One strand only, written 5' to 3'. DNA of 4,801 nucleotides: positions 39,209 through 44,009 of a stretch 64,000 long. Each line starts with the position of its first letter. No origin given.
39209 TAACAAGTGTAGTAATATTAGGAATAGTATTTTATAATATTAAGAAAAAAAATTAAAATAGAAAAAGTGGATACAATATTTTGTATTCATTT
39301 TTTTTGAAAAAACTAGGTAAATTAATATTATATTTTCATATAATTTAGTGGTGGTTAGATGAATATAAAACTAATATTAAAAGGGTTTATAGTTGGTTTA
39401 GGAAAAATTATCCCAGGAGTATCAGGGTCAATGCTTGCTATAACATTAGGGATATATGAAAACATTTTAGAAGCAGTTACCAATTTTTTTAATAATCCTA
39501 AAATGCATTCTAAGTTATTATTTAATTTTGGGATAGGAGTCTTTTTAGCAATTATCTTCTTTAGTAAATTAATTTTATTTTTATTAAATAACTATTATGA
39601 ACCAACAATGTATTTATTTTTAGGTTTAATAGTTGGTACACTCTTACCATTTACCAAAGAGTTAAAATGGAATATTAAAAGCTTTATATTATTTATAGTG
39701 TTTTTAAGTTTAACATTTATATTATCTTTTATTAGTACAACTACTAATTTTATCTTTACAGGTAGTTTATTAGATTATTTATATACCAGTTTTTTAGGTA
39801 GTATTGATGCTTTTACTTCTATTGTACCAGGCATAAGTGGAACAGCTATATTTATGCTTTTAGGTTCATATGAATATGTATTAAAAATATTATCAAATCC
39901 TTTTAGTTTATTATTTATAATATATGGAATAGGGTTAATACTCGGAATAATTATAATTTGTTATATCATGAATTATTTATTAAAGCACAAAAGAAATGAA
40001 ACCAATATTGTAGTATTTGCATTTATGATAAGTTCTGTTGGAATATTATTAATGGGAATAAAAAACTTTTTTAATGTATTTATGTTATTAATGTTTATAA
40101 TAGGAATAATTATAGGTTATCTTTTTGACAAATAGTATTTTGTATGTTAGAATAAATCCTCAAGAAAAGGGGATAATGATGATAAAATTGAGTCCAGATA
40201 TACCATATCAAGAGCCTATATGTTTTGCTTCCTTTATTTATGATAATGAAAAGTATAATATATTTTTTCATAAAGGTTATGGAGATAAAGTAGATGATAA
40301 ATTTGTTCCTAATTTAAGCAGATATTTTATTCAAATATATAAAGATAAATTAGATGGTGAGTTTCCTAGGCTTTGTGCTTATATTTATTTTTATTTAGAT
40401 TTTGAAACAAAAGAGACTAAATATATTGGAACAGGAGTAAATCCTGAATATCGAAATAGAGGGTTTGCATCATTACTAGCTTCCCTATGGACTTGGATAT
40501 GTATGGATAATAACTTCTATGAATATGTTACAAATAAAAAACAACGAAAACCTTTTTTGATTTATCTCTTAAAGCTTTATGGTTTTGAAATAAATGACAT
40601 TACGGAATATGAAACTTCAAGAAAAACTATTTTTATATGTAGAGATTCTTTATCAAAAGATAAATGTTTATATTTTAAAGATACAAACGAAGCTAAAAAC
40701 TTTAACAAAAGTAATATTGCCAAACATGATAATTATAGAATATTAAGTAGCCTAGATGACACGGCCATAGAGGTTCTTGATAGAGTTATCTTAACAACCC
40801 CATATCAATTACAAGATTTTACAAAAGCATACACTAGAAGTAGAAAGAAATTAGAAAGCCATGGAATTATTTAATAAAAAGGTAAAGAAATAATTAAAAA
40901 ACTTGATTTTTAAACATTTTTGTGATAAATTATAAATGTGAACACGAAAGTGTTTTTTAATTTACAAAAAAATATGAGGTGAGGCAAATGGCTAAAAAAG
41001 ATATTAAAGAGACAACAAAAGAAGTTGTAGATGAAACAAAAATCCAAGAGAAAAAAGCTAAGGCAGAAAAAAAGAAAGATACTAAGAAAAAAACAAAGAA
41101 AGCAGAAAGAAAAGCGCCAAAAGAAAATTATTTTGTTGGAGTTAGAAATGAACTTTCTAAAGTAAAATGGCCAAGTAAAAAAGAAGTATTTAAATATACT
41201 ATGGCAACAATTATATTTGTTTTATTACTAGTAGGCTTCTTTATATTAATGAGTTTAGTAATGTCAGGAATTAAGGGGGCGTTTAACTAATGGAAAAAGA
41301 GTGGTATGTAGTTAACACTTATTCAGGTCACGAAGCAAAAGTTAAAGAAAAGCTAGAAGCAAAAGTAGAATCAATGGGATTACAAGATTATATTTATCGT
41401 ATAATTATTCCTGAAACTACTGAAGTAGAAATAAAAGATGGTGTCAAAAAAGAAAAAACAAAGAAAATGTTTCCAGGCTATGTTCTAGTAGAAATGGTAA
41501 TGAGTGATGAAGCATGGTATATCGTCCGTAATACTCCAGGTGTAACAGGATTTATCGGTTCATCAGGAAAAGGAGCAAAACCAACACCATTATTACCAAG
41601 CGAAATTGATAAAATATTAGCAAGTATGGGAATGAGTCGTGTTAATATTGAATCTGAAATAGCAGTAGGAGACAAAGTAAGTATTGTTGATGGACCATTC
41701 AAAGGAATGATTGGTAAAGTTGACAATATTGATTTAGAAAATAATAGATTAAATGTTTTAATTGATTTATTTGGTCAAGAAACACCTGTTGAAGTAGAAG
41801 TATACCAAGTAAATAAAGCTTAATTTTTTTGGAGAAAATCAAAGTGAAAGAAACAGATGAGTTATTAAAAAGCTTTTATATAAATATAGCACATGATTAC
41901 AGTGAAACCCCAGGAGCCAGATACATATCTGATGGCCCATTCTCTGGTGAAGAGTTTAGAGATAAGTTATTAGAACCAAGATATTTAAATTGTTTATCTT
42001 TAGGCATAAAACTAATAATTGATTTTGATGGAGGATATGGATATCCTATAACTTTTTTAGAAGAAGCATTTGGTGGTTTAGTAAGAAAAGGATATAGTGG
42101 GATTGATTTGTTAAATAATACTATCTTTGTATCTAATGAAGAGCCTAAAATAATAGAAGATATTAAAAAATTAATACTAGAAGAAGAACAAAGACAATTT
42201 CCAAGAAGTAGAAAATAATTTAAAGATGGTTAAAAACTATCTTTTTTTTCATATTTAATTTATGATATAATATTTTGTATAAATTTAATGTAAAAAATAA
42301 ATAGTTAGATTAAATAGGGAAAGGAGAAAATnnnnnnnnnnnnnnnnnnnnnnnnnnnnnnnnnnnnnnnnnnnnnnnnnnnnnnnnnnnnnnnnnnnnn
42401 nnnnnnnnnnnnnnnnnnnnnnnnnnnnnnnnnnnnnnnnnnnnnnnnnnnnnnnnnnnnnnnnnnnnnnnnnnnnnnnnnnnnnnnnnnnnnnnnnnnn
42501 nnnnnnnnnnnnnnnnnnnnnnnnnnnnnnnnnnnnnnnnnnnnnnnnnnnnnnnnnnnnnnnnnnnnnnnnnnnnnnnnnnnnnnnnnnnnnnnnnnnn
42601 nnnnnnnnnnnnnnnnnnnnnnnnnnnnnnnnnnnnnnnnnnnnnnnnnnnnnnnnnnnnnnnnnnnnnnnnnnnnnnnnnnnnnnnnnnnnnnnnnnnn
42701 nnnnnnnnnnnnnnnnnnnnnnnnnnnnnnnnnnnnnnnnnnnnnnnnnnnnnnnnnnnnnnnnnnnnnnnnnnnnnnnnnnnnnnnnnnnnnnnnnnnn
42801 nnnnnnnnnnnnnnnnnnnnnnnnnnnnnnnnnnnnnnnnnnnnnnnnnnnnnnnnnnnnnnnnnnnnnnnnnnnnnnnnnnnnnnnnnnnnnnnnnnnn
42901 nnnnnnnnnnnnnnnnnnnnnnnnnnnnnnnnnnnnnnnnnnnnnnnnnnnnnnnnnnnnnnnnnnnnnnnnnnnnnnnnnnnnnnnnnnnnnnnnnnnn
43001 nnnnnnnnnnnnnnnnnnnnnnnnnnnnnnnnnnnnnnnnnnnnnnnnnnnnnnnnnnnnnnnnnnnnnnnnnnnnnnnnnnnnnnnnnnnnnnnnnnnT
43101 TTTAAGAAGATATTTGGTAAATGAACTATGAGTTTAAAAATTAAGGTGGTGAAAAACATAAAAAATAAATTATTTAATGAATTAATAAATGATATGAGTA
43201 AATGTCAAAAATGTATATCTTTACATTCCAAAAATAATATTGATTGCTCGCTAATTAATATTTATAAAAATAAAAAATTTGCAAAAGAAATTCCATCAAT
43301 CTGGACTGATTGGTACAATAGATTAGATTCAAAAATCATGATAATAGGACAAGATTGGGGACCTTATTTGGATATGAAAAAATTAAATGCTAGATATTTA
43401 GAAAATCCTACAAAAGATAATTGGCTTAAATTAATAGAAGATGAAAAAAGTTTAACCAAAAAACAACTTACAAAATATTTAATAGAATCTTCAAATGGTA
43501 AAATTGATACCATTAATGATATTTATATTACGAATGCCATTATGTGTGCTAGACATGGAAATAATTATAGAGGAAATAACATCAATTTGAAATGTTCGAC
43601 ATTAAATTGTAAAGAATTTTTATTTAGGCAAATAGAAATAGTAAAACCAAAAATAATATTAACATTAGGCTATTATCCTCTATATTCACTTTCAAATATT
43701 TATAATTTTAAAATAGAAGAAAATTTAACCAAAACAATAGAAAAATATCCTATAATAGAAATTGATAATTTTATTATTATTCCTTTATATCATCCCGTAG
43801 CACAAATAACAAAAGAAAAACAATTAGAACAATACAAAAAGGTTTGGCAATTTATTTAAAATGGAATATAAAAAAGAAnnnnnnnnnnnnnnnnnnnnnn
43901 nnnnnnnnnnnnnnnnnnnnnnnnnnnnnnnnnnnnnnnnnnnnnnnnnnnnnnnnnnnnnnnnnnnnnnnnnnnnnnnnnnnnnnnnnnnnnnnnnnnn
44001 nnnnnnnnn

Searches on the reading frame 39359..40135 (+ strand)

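Call 82: search_protein_families(library=pfam, max_evalue=0.001, proteins=[window:39359-40135:+])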
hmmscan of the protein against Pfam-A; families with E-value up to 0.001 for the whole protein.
window:39359-40135:+ (258 aa): 1 family
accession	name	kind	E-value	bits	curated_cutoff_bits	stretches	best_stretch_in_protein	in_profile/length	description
PF04018.18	VCA0040-like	-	3.8e-28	99.2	26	1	12-232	1-230/246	Undecaprenyl phosphate translocase-like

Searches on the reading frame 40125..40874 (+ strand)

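Call 82: search_protein_families(library=pfam, max_evalue=0.001, proteins=[window:40125-40874:+])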
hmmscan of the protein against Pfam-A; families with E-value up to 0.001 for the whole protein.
window:40125-40874:+ (249 aa): 1 family
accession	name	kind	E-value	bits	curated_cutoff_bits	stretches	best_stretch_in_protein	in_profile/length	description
PF00583.31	Acetyltransf_1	-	0.0007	20.3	20.7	0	63-120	31-82/116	Acetyltransferase (GNAT) family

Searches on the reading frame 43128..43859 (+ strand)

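Call 82: search_protein_families(library=pfam, max_evalue=0.001, proteins=[window:43128-43859:+])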
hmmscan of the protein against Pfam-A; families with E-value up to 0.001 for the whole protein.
window:43128-43859:+ (243 aa): 1 family
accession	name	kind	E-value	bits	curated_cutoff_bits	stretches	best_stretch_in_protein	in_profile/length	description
PF03167.25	UDG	-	2.1e-13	51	24.3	1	63-241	4-138/141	Uracil DNA glycosylase superfamily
